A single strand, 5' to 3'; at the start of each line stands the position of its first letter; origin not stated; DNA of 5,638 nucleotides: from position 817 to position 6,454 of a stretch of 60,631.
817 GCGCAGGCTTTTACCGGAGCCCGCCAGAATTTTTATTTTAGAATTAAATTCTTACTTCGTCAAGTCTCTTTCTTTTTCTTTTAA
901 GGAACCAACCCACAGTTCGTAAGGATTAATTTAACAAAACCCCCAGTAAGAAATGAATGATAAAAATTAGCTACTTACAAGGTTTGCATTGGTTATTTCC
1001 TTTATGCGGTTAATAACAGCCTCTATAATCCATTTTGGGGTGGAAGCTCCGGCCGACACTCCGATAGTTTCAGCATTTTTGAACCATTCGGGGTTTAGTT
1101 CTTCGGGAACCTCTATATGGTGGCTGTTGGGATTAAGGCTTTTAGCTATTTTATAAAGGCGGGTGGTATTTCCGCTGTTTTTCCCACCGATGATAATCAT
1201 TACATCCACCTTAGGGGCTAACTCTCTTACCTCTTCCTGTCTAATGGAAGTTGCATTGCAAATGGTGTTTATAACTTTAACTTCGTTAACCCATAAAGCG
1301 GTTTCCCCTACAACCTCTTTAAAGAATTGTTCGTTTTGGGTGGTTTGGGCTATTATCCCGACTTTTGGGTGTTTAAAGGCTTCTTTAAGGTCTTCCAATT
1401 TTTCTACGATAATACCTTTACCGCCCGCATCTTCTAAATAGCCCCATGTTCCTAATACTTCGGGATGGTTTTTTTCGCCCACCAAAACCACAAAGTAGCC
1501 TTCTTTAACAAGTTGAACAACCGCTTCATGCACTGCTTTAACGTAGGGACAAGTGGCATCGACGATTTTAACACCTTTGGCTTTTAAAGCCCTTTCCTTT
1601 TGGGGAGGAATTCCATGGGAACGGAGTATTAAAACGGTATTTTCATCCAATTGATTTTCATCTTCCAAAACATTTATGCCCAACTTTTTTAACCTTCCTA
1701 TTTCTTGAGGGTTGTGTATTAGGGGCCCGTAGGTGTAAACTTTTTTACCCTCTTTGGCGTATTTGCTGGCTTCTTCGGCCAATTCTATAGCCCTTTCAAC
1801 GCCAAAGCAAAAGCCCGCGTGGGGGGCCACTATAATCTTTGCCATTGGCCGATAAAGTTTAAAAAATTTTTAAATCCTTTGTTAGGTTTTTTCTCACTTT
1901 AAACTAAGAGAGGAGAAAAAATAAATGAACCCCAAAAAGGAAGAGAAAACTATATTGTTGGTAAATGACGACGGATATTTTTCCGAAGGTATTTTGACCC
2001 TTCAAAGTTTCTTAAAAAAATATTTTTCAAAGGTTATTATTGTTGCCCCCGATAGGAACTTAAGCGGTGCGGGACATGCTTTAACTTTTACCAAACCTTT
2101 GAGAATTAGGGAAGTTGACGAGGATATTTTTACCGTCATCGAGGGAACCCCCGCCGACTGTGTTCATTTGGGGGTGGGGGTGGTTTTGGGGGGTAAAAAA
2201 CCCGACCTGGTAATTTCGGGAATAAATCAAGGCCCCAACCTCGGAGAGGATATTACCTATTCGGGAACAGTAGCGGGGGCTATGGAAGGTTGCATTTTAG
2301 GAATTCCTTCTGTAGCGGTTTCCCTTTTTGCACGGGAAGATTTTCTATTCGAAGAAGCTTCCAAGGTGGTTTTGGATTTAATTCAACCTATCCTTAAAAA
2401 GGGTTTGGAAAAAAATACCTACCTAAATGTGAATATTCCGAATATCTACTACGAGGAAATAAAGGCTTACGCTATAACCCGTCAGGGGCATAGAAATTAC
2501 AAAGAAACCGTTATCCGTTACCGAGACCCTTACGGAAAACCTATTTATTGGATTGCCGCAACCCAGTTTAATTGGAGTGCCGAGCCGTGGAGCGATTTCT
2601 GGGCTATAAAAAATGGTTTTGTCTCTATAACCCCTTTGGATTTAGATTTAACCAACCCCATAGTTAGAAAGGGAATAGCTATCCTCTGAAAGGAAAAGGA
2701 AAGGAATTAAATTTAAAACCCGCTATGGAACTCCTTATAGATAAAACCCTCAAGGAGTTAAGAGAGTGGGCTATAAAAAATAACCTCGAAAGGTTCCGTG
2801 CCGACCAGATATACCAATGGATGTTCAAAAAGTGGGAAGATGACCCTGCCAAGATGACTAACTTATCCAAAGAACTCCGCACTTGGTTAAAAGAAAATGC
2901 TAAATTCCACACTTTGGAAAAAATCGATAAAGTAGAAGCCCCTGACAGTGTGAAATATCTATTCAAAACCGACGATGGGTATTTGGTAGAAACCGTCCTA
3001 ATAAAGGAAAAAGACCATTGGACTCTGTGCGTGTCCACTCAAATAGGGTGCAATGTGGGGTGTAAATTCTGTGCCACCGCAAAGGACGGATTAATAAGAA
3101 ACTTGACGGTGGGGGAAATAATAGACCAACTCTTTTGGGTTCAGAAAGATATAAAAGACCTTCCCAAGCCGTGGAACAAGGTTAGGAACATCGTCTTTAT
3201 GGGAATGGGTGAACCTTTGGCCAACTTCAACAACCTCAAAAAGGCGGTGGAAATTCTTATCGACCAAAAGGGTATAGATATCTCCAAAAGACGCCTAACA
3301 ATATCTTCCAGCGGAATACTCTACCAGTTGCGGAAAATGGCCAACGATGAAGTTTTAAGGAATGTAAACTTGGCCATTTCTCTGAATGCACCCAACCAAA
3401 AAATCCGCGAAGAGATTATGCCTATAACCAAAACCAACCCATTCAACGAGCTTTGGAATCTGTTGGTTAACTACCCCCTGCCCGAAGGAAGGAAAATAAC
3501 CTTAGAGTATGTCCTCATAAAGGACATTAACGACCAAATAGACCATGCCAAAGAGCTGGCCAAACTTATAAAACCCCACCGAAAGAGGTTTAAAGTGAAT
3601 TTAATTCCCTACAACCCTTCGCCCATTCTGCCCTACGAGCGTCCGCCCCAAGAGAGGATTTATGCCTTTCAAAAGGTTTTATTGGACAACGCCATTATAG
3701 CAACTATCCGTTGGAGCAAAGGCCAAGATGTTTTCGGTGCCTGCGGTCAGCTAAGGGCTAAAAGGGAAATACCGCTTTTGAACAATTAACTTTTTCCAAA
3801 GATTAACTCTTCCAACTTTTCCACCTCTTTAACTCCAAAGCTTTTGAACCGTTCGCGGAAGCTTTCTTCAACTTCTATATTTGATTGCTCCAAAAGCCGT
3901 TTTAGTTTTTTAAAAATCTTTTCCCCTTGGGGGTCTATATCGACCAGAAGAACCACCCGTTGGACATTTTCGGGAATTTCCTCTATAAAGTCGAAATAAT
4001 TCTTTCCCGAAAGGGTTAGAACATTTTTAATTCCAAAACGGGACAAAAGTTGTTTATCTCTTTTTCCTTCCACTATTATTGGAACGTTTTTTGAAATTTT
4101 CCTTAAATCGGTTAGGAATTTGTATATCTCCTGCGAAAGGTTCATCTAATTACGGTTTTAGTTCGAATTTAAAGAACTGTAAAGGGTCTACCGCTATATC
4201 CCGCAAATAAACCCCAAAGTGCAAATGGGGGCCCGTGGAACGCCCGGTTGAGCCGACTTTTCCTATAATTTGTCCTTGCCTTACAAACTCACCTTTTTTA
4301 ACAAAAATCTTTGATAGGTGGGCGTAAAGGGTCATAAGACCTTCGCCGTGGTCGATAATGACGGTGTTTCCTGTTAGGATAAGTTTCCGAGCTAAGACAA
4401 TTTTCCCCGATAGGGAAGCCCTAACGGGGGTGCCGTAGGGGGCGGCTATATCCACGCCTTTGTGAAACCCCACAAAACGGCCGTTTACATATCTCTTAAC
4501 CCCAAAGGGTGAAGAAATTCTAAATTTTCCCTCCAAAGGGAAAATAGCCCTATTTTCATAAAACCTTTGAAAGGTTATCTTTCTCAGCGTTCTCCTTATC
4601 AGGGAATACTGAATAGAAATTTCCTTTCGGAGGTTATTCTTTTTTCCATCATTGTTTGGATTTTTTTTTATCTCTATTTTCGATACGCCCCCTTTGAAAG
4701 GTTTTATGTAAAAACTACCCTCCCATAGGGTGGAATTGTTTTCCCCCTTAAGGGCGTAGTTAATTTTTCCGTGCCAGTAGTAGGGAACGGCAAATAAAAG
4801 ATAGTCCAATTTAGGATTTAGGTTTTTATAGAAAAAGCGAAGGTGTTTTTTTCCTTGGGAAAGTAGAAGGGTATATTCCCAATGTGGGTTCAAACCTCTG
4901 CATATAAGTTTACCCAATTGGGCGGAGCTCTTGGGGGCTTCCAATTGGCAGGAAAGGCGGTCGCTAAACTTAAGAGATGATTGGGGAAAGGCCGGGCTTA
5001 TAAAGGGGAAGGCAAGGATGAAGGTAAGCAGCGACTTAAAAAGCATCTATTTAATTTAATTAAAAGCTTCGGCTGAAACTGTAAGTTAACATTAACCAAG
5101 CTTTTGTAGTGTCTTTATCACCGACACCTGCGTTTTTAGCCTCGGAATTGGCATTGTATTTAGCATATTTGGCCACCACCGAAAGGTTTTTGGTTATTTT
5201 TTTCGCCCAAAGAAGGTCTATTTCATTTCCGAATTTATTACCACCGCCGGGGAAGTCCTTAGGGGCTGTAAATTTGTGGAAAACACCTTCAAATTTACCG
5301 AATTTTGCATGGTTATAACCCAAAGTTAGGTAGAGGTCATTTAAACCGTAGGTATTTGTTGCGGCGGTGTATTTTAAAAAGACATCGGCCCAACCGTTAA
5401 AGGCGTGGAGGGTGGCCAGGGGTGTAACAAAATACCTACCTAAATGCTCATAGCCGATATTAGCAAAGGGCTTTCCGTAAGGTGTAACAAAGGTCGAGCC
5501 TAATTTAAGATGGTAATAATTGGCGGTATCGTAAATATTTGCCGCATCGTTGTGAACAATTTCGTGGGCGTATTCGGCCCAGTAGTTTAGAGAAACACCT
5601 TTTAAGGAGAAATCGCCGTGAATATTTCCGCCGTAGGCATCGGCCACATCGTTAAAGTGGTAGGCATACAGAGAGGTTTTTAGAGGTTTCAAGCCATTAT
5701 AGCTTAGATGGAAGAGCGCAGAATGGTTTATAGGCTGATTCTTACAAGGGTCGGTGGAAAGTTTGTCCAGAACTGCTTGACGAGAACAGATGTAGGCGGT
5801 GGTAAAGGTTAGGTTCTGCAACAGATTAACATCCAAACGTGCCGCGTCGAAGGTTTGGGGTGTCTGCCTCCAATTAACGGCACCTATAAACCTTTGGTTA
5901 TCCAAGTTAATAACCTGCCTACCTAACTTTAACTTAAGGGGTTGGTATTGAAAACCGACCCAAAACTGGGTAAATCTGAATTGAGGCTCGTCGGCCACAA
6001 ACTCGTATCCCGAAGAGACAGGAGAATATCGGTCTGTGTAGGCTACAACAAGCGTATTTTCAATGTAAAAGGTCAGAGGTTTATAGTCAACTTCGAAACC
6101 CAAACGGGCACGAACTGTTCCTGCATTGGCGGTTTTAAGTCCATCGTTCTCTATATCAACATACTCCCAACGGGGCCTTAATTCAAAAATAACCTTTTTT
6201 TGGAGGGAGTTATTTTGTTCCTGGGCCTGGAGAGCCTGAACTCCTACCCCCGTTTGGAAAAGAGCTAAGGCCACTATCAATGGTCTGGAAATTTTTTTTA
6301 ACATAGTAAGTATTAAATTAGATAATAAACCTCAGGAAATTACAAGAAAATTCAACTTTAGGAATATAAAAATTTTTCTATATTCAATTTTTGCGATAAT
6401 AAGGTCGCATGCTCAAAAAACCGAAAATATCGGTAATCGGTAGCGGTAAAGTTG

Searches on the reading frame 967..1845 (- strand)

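Call 61: search_protein_families(library=pfam, proteins=[window:967-1845:-], max_evalue=0.00001)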
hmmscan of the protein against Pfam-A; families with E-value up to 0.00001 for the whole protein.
window:967-1845:- (292 aa): 1 family
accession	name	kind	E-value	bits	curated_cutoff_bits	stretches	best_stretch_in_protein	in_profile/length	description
PF02401.23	LYTB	-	5e-95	318.2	24.5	1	4-282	1-267/267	LytB protein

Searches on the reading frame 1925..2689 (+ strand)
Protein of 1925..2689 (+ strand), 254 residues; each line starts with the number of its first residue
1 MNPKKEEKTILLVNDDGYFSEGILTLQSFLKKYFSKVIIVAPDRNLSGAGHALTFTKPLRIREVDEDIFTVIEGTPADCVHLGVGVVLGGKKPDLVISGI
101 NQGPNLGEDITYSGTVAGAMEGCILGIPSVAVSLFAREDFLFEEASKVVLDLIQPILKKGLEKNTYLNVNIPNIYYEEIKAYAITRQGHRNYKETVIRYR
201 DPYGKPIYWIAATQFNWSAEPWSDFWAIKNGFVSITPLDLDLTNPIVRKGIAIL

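Call 61: search_protein_families(library=pfam, proteins=[window:1925-2689:+], max_evalue=0.00001)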
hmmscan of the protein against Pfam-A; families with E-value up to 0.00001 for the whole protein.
window:1925-2689:+ (254 aa): 1 family
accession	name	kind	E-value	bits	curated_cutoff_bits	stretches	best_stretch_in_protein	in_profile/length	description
PF01975.23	SurE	-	6.8e-62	209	22.1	1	10-194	1-189/189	Survival protein SurE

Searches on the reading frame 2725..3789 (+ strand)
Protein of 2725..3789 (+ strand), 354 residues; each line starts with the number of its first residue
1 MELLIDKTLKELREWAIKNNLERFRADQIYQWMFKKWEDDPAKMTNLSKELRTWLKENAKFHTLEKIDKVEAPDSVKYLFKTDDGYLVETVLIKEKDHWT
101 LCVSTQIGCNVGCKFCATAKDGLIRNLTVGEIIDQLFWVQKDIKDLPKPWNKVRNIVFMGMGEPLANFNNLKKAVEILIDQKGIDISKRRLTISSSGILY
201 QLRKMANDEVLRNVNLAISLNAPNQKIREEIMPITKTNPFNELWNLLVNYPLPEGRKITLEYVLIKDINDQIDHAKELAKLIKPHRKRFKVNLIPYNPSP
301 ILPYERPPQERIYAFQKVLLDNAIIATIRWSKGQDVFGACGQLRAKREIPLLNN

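Call 61: search_protein_families(library=pfam, proteins=[window:2725-3789:+], max_evalue=0.00001)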
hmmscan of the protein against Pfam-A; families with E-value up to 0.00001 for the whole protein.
window:2725-3789:+ (354 aa): 2 families
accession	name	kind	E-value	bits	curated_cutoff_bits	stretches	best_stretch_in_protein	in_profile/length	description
PF21016.3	RlmN_N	-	2.8e-14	53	24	1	4-59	3-58/60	Ribosomal RNA large subunit methyltransferase N-terminal domain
PF04055.27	Radical_SAM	-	4.5e-12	46.9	29.5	1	104-274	2-161/166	Radical SAM superfamily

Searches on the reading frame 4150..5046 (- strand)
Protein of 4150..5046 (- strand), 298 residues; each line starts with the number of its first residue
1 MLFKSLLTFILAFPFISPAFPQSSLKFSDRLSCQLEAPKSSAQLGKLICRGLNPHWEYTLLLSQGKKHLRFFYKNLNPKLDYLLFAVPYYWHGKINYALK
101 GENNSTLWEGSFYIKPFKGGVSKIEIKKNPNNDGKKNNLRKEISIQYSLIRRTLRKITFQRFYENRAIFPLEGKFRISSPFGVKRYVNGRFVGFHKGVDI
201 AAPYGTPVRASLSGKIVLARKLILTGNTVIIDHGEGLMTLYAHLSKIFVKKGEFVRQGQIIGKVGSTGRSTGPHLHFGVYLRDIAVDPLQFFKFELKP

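Call 61: search_protein_families(library=pfam, proteins=[window:4150-5046:-], max_evalue=0.00001)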
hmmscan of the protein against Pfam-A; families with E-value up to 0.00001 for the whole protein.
window:4150-5046:- (298 aa): 1 family
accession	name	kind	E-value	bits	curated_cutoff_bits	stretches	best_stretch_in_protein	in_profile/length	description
PF01551.29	Peptidase_M23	-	5.7e-36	123.1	28.7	1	194-288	2-96/96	Peptidase family M23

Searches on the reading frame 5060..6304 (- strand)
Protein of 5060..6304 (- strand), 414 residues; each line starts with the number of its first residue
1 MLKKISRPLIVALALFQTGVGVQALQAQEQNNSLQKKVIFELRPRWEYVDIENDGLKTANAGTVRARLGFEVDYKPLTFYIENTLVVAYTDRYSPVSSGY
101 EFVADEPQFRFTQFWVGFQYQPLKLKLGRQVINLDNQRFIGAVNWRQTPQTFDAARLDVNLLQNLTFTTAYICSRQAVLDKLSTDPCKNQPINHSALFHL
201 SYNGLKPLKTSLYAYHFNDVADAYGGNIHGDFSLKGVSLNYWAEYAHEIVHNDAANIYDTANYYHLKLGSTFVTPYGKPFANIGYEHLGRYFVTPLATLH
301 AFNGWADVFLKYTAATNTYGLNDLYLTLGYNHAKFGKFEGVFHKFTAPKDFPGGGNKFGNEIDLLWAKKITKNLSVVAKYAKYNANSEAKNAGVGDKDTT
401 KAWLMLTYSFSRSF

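Call 48: find_encoding_contigs(protein=window:5060-6304:-, flank=10000, max_places=2)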
Protein window:5060-6304:- (414 aa): no gene with exactly this product is on record in the collection.

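Call 61: search_protein_families(library=pfam, proteins=[window:5060-6304:-], max_evalue=0.00001)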
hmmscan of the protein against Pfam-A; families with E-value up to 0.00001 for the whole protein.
window:5060-6304:- (414 aa): 1 family
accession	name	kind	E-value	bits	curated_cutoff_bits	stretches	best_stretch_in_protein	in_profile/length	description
PF13372.12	Alginate_exp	-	1.4e-11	44.3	25.2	1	104-247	71-223/395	Alginate export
